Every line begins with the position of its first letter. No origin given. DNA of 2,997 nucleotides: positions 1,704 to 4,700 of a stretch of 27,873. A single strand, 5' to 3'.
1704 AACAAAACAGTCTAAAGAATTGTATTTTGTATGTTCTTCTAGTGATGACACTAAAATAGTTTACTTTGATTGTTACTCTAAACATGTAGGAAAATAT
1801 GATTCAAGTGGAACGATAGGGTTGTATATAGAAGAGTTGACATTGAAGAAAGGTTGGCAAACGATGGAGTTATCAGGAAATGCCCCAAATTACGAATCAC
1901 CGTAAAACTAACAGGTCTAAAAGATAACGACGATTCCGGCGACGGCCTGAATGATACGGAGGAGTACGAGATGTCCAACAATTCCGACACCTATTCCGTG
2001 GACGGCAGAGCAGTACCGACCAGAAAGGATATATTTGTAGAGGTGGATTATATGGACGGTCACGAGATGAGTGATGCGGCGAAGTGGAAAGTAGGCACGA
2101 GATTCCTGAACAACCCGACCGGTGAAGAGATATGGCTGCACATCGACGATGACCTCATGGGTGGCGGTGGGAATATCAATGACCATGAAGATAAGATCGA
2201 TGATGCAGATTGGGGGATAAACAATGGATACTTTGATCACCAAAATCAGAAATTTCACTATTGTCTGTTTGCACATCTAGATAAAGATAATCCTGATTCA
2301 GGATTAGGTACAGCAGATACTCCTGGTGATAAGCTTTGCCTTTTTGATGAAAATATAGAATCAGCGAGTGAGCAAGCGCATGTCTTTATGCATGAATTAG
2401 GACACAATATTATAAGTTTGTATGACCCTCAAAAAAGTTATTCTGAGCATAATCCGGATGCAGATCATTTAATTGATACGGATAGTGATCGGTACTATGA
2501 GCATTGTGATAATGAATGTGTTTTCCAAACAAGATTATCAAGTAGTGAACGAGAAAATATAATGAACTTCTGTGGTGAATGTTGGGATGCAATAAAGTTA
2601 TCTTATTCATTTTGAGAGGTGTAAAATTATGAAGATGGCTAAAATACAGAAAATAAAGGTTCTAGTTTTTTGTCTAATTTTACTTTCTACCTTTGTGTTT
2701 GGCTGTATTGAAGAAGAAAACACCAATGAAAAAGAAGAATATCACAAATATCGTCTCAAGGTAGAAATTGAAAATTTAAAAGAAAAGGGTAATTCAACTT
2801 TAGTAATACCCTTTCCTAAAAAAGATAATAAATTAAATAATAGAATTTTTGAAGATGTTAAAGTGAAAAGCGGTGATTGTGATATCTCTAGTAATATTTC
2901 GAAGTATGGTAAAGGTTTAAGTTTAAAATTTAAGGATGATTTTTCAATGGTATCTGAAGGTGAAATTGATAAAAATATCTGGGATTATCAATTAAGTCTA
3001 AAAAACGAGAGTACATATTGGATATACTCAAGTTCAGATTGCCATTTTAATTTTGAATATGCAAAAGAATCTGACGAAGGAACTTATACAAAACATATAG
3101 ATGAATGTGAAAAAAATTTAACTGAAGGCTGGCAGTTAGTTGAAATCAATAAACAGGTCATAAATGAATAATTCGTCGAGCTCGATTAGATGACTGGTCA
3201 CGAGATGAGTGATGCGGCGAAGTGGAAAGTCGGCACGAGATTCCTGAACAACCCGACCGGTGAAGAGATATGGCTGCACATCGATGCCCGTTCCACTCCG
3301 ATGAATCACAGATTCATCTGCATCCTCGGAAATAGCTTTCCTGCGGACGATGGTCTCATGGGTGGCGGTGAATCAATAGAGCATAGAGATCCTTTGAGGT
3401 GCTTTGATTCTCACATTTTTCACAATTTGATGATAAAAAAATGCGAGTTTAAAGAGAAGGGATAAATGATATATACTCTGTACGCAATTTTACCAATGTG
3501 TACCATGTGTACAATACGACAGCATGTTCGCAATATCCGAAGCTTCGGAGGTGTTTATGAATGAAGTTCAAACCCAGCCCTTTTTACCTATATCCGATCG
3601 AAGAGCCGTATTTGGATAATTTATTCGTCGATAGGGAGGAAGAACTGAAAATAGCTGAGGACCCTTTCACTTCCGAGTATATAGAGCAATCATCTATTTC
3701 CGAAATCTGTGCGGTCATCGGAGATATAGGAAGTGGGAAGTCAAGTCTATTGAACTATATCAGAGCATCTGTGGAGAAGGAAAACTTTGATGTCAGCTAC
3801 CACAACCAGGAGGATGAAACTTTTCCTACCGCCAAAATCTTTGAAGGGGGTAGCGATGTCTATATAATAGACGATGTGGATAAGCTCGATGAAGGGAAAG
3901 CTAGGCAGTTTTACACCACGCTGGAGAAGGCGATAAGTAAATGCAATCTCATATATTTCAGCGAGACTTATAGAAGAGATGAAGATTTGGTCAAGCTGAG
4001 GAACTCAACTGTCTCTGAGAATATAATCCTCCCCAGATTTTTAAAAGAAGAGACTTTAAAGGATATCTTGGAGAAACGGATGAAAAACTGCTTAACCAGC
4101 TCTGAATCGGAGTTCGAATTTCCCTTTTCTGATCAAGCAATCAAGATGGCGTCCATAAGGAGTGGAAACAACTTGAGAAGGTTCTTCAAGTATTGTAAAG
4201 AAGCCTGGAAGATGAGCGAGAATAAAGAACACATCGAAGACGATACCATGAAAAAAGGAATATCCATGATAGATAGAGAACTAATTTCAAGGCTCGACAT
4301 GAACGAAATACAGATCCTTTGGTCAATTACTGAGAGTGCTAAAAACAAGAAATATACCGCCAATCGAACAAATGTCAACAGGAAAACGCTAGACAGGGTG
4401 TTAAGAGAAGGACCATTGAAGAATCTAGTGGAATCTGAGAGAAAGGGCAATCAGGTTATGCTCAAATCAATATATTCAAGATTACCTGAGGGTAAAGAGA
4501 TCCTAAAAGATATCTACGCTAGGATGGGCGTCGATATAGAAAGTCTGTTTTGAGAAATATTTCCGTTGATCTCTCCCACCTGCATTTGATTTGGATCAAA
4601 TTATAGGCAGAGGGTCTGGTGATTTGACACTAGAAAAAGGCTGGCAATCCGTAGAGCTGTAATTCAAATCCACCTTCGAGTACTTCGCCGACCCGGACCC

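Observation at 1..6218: Tandem, partly decayed array of a two-gene cassette (sequon-rich secreted protein A plus TSP3-repeat/HExxH zincin B) with a shared recombinogenic 5' module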

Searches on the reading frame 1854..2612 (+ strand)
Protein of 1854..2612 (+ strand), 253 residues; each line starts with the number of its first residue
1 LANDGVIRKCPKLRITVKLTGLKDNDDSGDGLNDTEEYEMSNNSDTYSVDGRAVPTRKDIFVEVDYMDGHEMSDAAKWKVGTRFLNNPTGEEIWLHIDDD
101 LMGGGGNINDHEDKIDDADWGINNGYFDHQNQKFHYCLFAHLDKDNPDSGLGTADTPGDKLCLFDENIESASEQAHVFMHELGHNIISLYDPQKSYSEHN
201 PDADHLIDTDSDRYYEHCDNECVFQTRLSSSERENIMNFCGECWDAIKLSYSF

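Call 12: search_protein_families(library=ncbifam, proteins=[window:1854-2612:+], max_evalue=1)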
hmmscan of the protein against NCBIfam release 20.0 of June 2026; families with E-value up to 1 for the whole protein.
window:1854-2612:+ (253 aa): 0 families

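Call 13: search_protein_families(library=pfam, proteins=[window:1854-2612:+], max_evalue=1)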
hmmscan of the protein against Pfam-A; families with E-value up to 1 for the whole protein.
window:1854-2612:+ (253 aa): 3 families
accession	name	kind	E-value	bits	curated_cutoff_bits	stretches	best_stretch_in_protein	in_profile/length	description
PF13582.12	Reprolysin_3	-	0.004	18.1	22.4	1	123-186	48-118/123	Metallo-peptidase family M12B Reprolysin-like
PF14247.12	DUF4344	-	0.01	16.1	29.6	1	121-191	47-110/220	Putative metallopeptidase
PF13688.12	Reprolysin_5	-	0.044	14.5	27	1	168-213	135-164/196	Metallo-peptidase family M12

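Call 84: search_protein_families(library=padloc, proteins=[window:1971-2612:+], max_evalue=0.01)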
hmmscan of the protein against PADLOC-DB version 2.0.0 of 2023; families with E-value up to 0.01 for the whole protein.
window:1971-2612:+ (214 aa): 0 families

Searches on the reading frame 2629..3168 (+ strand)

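Call 12: search_protein_families(library=ncbifam, proteins=[window:2629-3168:+], max_evalue=1)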
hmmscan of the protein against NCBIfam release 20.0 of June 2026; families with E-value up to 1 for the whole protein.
window:2629-3168:+ (180 aa): 1 family
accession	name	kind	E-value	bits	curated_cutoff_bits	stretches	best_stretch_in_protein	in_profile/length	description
NF033894.1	Eex_IncN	subfamily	0.17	11.8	33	0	10-38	2-28/65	EexN family lipoprotein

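Call 13: search_protein_families(library=pfam, proteins=[window:2629-3168:+], max_evalue=1)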
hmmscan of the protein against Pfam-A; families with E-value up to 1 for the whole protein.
window:2629-3168:+ (180 aa): 1 family
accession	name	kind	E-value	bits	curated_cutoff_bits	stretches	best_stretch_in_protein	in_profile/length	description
PF02108.21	FliH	-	0.12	12.7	24.1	1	63-91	87-115/128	Flagellar assembly protein FliH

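Call 84: search_protein_families(library=padloc, proteins=[window:2629-3168:+], max_evalue=0.01)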
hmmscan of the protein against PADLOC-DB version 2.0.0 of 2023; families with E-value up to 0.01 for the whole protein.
window:2629-3168:+ (180 aa): 0 families

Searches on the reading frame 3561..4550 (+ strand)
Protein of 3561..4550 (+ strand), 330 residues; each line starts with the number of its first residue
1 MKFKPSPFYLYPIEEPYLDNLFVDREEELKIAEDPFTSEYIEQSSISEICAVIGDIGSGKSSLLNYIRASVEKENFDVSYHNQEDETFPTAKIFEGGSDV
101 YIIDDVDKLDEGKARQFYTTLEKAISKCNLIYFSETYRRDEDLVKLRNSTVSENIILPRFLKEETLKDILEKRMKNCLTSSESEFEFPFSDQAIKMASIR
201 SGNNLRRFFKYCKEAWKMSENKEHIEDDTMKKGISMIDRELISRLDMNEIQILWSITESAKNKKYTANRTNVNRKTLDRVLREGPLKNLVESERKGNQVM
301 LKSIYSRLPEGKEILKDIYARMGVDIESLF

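Call 12: search_protein_families(library=ncbifam, proteins=[window:3561-4550:+], max_evalue=1)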
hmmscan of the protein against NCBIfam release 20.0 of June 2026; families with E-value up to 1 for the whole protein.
window:3561-4550:+ (330 aa): 22 families
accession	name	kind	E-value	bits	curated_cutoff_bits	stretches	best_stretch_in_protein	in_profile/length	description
TIGR00157.1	TIGR00157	equivalog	0.0001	22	100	1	47-147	122-226/247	ribosome small subunit-dependent GTPase A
NF001623.0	PRK00411.1-1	equivalog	0.0001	21.2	311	2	17-66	28-77/411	ORC1-type DNA replication protein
TIGR03608.1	L_ocin_972_ABC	subfamily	0.00028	20.4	254.85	1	48-88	25-65/206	putative bacteriocin export ABC transporter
TIGR03420.1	DnaA_homol_Hda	equivalog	0.00048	19.7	194.8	1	42-116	33-109/226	DnaA regulatory inactivator Hda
NF010068.0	PRK13548.1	equivalog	0.0017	17.5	261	1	46-91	30-75/261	heme ABC transporter ATP-binding protein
NF050039.1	sacti_exp_GggC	equivalog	0.0023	17.2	750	1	47-87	342-382/511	streptosactin export ABC transporter GggC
NF000355.4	ribo_prot_ABC_F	equivalog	0.0028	16.6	380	1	48-85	29-66/499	ribosomal protection-like ABC-F family protein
NF045780.1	TrlF_fam_ATP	equivalog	0.0046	15.7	350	1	51-229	313-486/944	TrlF family AAA-like ATPase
TIGR00231.1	small_GTP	domain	0.021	14.6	42.5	1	50-104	6-59/164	GTP-binding protein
TIGR02323.1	CP_lyasePhnK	equivalog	0.022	14.3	302.85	1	47-85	27-65/239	phosphonate C-P lyase system protein PhnK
TIGR04521.1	ECF_ATPase_2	equivalog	0.022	13.8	330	1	47-81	31-65/279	energy-coupling factor transporter ATPase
TIGR02315.1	ABC_phnC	equivalog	0.035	13.5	266.1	1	47-83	28-64/243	phosphonate ABC transporter ATP-binding protein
NF043079.1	MMSYN1_0167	equivalog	0.056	12.2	740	1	48-270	32-235/561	oligopeptide ABC transporter ATP-binding protein OppD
TIGR00176.1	mobB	equivalog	0.058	13.4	76.2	1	49-128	1-87/155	molybdopterin-guanine dinucleotide biosynthesis protein B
NF038181.1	reg_ATPase_IniR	equivalog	0.074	11.3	750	1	51-119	23-83/827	isoniazid response ATPase/transcriptional regulator IniR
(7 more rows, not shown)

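Call 13: search_protein_families(library=pfam, proteins=[window:3561-4550:+], max_evalue=1)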
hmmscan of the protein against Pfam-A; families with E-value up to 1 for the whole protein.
window:3561-4550:+ (330 aa): 17 families
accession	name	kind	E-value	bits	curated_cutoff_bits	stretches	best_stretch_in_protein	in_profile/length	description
PF01637.24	ATPase_2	-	0.00012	22.5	33.2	1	22-113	1-78/225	ATPase domain predominantly from Archaea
PF13191.12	AAA_16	-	0.00027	21.9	32.6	1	24-75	4-52/167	AAA ATPase domain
PF00005.33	ABC_tran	-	0.002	19.2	25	1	47-85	11-49/137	ABC transporter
PF03193.22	RsgA_GTPase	-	0.0024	18.1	30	1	40-104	99-164/174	RsgA GTPase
PF13401.12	AAA_22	-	0.0042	17.8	27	1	49-97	7-33/130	AAA domain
PF24883.2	NPHP3_N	-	0.013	16.2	24.8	1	34-81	9-56/164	Nephrocystin 3, N-terminal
PF25199.1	nSTAND_NTPase5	-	0.017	15.4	34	1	44-109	38-108/145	Novel STAND NTPase 5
PF02463.25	SMC_N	-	0.025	14.5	40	0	46-67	23-44/220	RecF/RecN/SMC N terminal domain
PF13555.12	AAA_29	-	0.028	14.6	27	1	48-64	23-39/61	P-loop containing region of AAA domain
PF03266.21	NTPase_1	-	0.03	14.6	23.9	0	52-78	4-30/168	NTPase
PF13604.12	AAA_30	-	0.034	14.3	27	1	48-79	19-50/191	AAA domain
PF10923.14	BrxC_BrxD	-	0.038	13.3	22.2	1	46-79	48-81/414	BREX system ATP-binding protein BrxC/D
PF00350.29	Dynamin_N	-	0.046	14.2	27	1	51-67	2-18/168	Dynamin family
PF00910.28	RNA_helicase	-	0.054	14.4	21.5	1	52-127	3-77/105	RNA helicase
PF20703.3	nSTAND1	-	0.071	13.2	27.1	1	38-65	24-51/379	Novel STAND NTPase 1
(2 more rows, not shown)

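Call 84: search_protein_families(library=padloc, proteins=[window:3561-4550:+], max_evalue=0.01)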
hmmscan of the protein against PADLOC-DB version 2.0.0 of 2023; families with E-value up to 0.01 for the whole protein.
window:3561-4550:+ (330 aa): 6 families
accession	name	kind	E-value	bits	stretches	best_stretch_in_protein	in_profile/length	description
PDLC04735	PDC-M62A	-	1.5e-07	28.8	1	40-268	57-275/633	-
PDLC04734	PDC-M62A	-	1.7e-07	28.6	1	42-279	54-287/597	-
PDLC04140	mad8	-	6.9e-05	20.5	1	48-245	28-146/314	mads_8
PDLC04135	mad3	-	0.00015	19.4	1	46-196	20-139/374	mads_3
PDLC02361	PifA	-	0.0041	13.7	0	45-74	38-67/720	PifA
PDLC00271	PtuA1|PtuA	-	0.0051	14.4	1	48-231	24-204/421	AAA ATPase domain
